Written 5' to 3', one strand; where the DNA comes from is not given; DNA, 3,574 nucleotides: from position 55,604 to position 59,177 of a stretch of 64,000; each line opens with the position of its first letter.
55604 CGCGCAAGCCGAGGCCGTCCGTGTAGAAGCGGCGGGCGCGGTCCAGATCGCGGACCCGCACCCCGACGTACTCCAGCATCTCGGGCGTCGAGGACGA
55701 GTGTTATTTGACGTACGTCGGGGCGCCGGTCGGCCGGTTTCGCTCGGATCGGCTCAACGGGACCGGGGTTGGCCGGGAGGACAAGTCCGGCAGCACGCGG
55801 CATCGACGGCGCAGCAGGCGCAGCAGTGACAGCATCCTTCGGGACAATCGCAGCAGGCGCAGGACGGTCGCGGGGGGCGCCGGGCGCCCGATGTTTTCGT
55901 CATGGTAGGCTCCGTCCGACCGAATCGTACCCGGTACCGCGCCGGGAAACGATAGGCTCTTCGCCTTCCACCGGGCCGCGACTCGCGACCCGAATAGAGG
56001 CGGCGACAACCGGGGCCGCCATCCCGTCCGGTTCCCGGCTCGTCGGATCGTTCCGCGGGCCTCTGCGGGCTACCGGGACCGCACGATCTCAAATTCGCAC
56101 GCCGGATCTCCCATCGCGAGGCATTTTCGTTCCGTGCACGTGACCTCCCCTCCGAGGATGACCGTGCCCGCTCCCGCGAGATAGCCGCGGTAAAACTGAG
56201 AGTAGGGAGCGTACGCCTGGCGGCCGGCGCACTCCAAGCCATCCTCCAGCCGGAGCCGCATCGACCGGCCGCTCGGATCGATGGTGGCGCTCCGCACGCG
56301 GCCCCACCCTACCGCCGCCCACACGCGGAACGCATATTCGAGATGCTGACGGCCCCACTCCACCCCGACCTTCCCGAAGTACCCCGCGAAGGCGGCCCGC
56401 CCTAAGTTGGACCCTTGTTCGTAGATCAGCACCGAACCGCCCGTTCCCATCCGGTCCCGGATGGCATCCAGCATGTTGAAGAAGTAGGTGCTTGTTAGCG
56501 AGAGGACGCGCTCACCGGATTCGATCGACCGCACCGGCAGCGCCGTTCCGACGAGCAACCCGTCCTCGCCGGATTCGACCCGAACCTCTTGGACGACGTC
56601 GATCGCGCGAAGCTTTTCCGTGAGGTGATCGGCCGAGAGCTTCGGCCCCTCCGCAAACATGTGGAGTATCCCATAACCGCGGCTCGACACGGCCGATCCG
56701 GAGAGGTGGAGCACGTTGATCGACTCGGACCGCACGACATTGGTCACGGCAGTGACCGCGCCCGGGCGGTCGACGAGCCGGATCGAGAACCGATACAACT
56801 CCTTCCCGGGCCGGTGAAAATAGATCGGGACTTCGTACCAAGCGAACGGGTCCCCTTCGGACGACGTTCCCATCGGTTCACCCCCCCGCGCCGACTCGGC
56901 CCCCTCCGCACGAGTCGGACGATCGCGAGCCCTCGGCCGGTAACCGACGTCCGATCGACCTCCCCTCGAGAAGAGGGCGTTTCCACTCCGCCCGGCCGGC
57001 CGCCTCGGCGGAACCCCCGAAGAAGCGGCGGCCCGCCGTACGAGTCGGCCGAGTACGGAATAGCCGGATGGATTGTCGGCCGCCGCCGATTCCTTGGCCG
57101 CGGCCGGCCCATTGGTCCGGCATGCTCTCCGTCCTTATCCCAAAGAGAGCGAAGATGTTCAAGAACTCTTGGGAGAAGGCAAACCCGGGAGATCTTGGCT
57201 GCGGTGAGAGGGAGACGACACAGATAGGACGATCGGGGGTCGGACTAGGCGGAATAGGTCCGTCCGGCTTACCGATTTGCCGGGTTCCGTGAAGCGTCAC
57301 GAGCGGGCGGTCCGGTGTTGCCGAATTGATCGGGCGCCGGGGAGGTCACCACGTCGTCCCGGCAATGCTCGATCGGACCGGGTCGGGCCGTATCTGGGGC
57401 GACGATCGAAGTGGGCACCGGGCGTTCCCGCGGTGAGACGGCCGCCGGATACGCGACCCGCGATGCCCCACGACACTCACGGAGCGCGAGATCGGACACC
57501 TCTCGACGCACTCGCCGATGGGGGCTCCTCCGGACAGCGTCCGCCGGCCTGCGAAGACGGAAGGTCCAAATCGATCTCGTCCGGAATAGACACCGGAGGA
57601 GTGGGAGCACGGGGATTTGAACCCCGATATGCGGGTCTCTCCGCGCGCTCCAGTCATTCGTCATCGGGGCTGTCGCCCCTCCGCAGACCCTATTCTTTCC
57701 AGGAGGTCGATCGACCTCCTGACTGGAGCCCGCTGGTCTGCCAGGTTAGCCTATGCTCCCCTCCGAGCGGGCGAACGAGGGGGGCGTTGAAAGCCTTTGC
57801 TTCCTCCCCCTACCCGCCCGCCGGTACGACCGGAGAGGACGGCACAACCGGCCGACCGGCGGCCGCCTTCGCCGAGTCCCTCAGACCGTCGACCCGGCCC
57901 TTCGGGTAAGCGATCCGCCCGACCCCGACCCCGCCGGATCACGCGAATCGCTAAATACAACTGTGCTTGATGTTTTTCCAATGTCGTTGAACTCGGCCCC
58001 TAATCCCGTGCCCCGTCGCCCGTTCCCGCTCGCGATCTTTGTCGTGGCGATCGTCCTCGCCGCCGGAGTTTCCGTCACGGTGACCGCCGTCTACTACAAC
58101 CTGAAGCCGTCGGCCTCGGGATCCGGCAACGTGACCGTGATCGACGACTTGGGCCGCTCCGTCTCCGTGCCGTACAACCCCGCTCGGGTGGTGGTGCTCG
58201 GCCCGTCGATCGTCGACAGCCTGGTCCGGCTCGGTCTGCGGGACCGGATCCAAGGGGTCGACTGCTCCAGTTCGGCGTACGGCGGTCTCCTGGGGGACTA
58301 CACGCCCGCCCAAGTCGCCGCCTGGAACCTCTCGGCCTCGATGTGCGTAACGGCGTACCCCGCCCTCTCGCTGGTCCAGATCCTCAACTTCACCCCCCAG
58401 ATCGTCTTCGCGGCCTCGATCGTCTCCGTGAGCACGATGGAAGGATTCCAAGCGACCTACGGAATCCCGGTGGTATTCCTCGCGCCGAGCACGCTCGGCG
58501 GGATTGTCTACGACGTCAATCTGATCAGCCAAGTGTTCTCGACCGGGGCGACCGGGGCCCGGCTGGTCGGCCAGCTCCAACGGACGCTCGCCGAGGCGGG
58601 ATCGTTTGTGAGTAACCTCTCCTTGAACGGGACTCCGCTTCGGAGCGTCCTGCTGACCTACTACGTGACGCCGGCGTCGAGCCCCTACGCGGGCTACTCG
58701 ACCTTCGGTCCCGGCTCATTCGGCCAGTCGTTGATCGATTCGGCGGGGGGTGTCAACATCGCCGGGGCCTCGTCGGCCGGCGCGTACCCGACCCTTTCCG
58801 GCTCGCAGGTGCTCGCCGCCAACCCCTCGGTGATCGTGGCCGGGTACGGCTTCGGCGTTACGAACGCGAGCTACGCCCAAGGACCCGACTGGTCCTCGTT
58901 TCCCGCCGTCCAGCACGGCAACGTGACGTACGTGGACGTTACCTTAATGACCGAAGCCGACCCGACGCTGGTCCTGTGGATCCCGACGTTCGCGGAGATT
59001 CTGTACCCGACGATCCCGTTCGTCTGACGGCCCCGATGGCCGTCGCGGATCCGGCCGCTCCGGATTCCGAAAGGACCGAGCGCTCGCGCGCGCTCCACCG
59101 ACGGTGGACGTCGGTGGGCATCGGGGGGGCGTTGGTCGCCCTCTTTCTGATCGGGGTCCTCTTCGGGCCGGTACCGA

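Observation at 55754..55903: Metallothionein-like 49-aa ORF (13 cysteines) between an ACT-V4R protein and a VOC enzyme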

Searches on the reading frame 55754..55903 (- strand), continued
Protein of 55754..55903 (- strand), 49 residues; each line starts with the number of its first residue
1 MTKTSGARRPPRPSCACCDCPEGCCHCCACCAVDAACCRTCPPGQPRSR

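Call 91: search_protein_families(library=ncbifam, proteins=[L006:2510-2998:+, L004:4027-5334:+, L009:901-3252:-, L006:1145-1483:-], max_evalue=0.00001)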
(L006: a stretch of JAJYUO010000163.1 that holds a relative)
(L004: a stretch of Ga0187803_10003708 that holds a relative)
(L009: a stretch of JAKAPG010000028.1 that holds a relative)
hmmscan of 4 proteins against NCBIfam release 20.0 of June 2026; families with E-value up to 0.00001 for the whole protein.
L006:2510-2998:+ (162 aa): 21 families
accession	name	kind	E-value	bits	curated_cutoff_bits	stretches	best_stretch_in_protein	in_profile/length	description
NF004943.0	PRK06292.2-1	equivalog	4.4e-46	157.6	432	1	2-144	3-146/456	dihydrolipoyl dehydrogenase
TIGR01350.1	lipoamide_DH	equivalog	1.5e-18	66.7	408.8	1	3-144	2-146/461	dihydrolipoyl dehydrogenase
NF003585.0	PRK05249.1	equivalog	3.2e-17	62.3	465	1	2-145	6-154/464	Si-specific NAD(P)(+) transhydrogenase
TIGR02053.1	MerA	equivalog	9.5e-17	61.1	454.45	1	4-144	2-144/465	mercury(II) reductase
NF004992.0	PRK06370.1-4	equivalog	3.8e-13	48.7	629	1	4-144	6-147/459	FAD-containing oxidoreductase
NF010311.1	PRK13748.1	subfamily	2.7e-12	46.3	600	1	4-142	99-244/560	mercury(II) reductase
NF004945.0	PRK06292.2-3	equivalog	7.8e-12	44.9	494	1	4-142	5-142/457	dihydrolipoyl dehydrogenase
NF004776.0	PRK06116.1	equivalog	1.1e-11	44.4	480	1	2-144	4-146/450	glutathione-disulfide reductase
NF004946.0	PRK06292.2-4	subfamily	5.6e-11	41.9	634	1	3-144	4-149/487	dihydrolipoyl dehydrogenase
TIGR01424.1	gluta_reduc_2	equivalog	2.8e-10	39.3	606.05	1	2-145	2-146/446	glutathione-disulfide reductase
NF005572.0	PRK07251.1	equivalog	4.8e-10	38.7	537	1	3-143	4-132/438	FAD-containing oxidoreductase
NF040477.1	chlor_oxi_RclA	equivalog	1.9e-09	36.7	740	1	5-144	6-134/441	reactive chlorine resistance oxidoreductase RclA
NF004990.0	PRK06370.1-1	equivalog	3.8e-09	35.7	842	1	4-79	6-83/459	FAD-containing oxidoreductase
TIGR01421.1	gluta_reduc_1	equivalog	4.6e-09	36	556.15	1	4-148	4-148/450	glutathione-disulfide reductase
NF004991.0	PRK06370.1-3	subfamily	5.5e-09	35.1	620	1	4-88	37-123/509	FAD-containing oxidoreductase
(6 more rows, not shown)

L004:4027-5334:+ (435 aa): 6 families
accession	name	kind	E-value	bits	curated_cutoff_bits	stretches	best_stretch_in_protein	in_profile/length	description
NF049943.1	SQR_III_seleno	exception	1.8e-68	231.3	525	1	56-398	2-343/406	type III sulfide quinone reductase, selenoprotein subtype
TIGR03169.1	Nterm_to_SelD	hypoth_equivalog_domain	1.7e-23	83.6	310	1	57-374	2-314/365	pyridine nucleotide-disulfide oxidoreductase family protein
NF045765.1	PhenlGlyoxDHPadH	equivalog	1.3e-08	34.2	475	1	79-190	26-142/416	NADH-dependent phenylglyoxylate dehydrogenase subunit epsilon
TIGR04369.1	fusion_not_SelD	hypoth_equivalog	7.4e-08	31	700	0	74-163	18-109/701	oxidoreductase/SelD-related fusion protein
TIGR03385.1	CoA_CoA_reduc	equivalog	1.4e-07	30.6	578.8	0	56-183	1-139/439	CoA-disulfide reductase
NF010037.0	PRK13512.1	equivalog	6.4e-06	25.3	394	0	254-368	195-310/438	CoA-disulfide reductase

L009:901-3252:- (783 aa): 27 families (the best 25 are shown)
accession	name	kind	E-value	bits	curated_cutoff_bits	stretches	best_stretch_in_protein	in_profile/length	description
TIGR01525.1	ATPase-IB_hvy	subfamily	1.1e-162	542.8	346.25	1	165-731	3-558/560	heavy metal translocating P-type ATPase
NF007952.0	PRK10671.1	equivalog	1.3e-135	453.6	1316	1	19-729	107-827/838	copper-exporting P-type ATPase CopA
TIGR01511.1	ATPase-IB1_Cu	subfamily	8.2e-132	440.8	397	1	188-731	38-539/542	copper-translocating P-type ATPase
NF008262.1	PRK11033.1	equivalog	8.9e-120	401.3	1005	1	12-731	38-725/731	zinc/cadmium/mercury/lead-transporting ATPase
TIGR01512.1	ATPase-IB2_Cd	subfamily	1.2e-109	367.3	313.5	2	195-519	21-305/494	cadmium family heavy metal-translocating P-type ATPase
NF033775.1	P_type_ZntA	exception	8.8e-108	361.5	1240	1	18-731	51-726/732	Zn(II)/Cd(II)/Pb(II) translocating P-type ATPase ZntA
TIGR01494.1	ATPase_P-type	subfamily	6.5e-74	249.1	62.3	1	203-714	6-470/478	HAD-IC family P-type ATPase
TIGR01497.1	kdpB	equivalog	5.8e-47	160.2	527.9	1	232-680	107-563/675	potassium-transporting ATPase subunit KdpB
TIGR01647.1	ATPase-IIIA_H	equivalog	3e-43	148.1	615.5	2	200-604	62-483/755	plasma-membrane proton-efflux P-type ATPase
NF010609.0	PRK14010.1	equivalog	6.1e-42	143.7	1323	1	228-667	103-545/673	K(+)-transporting ATPase subunit B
TIGR01517.1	ATPase-IIB_Ca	equivalog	7e-34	117.1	507.05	2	610-708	612-710/882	calcium-translocating P-type ATPase, PMCA-type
TIGR01522.1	ATPase-IIA2_Ca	equivalog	4.1e-32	110.9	798.3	2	610-680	572-643/854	calcium-transporting P-type ATPase, PMR1-type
TIGR01116.1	ATPase-IIA1_Ca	equivalog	4.1e-29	101.3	703.4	2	556-689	459-607/799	calcium-translocating P-type ATPase, SERCA-type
NF011702.0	PRK15122.1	subfamily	3.2e-26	91.6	975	1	605-672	621-688/907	magnesium-translocating P-type ATPase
TIGR01524.1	ATPase-IIIB_Mg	equivalog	4.2e-25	87.8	610.75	2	597-694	574-671/867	magnesium-translocating P-type ATPase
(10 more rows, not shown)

L006:1145-1483:- (112 aa): 3 families
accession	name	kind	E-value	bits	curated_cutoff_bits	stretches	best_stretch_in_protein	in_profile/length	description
NF047407.1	TransRegMntRTherm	equivalog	3.2e-13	49.9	350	1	3-105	39-143/227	manganese-dependent transcriptional regulator MntR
NF053665.1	TransRegDtxRActin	equivalog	2.5e-09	36.9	290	1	3-105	31-135/233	iron-dependent transcriptional repressor DtxR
NF008273.0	PRK11050.1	equivalog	5.9e-09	35.8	153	1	2-86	60-145/156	manganese-binding transcriptional regulator MntR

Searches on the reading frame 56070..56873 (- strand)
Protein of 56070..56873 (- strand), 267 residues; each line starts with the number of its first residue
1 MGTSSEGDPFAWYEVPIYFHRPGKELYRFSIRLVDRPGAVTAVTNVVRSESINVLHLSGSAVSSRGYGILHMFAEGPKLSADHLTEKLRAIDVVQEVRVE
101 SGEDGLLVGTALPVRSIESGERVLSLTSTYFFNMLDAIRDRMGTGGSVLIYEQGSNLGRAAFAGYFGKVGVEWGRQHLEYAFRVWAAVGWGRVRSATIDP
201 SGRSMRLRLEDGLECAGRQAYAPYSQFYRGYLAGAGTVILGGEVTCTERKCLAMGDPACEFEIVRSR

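Call 6: search_protein_families(library=pfam, proteins=[window:56070-56873:-], max_evalue=0.01)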
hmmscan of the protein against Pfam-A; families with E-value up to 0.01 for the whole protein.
window:56070-56873:- (267 aa): 2 families
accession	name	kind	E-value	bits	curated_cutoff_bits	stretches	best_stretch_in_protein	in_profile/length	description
PF02830.23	V4R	-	3.9e-11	43.3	31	1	205-264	1-61/62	V4R domain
PF01842.31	ACT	-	0.00027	21.1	27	1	29-91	3-64/66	ACT domain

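Call 10: find_homologous_proteins(query=window:56070-56873:-, max_evalue=0.00001)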
Query window:56070-56873:- (267 aa): 2 proteins with E <= 0.00001 among 1386 candidates.
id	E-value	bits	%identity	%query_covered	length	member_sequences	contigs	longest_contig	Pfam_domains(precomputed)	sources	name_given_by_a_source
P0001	1.9e-175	600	100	100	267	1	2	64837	PF02830.24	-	-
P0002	8.5e-125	434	70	99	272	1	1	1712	PF02830.24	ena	-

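Call 11: find_encoding_contigs(protein=window:56070-56873:-, flank=5000, max_places=6)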
Protein window:56070-56873:- (267 aa): 2 contigs read that carry it; 1 place shown.
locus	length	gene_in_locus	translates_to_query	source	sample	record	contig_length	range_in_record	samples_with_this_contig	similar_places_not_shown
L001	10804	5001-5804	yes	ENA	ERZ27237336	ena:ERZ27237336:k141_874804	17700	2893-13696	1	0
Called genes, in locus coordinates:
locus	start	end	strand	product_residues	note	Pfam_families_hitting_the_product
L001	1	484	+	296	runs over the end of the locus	-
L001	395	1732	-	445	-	PF00005:ABC_tran, PF02463:SMC_N (faint), PF13304:AAA_21 (faint), PF27219:MJ0874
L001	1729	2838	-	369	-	PF01032:FecCD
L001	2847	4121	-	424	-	PF01497:Peripla_BP_2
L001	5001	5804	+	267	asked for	PF02830:V4R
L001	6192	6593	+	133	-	PF00903:Glyoxalase, PF13669:Glyoxalase_4, PF18029:Glyoxalase_6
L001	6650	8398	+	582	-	PF01943:Polysacc_synt (weak), PF13440:Polysacc_synt_3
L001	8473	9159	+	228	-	PF13489:Methyltransf_23 (weak), PF13847:Methyltransf_31 (weak), PF08241:Methyltransf_11, PF13649:Methyltransf_25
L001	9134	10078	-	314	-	PF00762:Ferrochelatase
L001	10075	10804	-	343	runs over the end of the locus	PF01208:URO-D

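Call 12: find_encoding_contigs(protein=P0002, flank=5000, max_places=6)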
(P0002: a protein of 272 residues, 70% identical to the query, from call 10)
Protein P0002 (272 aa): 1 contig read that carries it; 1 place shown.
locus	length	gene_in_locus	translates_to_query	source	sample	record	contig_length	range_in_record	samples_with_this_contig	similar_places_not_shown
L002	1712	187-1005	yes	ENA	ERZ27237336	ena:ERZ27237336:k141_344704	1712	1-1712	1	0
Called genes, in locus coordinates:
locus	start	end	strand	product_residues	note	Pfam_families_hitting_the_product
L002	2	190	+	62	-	?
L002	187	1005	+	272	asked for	PF02830:V4R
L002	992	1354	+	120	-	-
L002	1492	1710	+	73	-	?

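Call 23: find_related_loci(query=A3, collection=genome_contigs, flank=4000)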
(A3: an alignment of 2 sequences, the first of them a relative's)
Query A3 (267 aa) in genome_contigs; peptide patterns used: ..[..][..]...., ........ (x = any residue, [..] = any of these).
27 stretches matched a pattern, but none encodes a relative of the query by tblastn (E <= 1e-3).

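Call 40: search_protein_families(library=pfam, proteins=[L002:992-1354:+, L002:1492-1710:+], max_evalue=0.001)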
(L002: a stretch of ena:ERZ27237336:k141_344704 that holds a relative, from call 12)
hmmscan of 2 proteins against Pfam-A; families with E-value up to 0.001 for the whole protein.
L002:992-1354:+ (120 aa): 0 families

L002:1492-1710:+ (73 aa): 0 families

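Call 91: search_protein_families(library=ncbifam, proteins=[window:56070-56873:-], max_evalue=0.00001)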
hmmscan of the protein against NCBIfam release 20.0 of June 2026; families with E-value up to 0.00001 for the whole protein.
window:56070-56873:- (267 aa): 1 family
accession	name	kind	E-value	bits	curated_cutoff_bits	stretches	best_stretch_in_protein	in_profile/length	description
NF006352.0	PRK08577.1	equivalog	1.5e-07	31.5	140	1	21-100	51-132/136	hypothetical protein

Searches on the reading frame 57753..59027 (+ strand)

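Call 6: search_protein_families(library=pfam, proteins=[window:57753-59027:+], max_evalue=0.01)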
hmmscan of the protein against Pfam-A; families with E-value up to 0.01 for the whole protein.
window:57753-59027:+ (424 aa): 1 family
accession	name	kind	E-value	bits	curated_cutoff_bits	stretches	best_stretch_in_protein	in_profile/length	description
PF01497.23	Peripla_BP_2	-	6e-11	42.6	27.5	1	146-394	1-231/235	Periplasmic binding protein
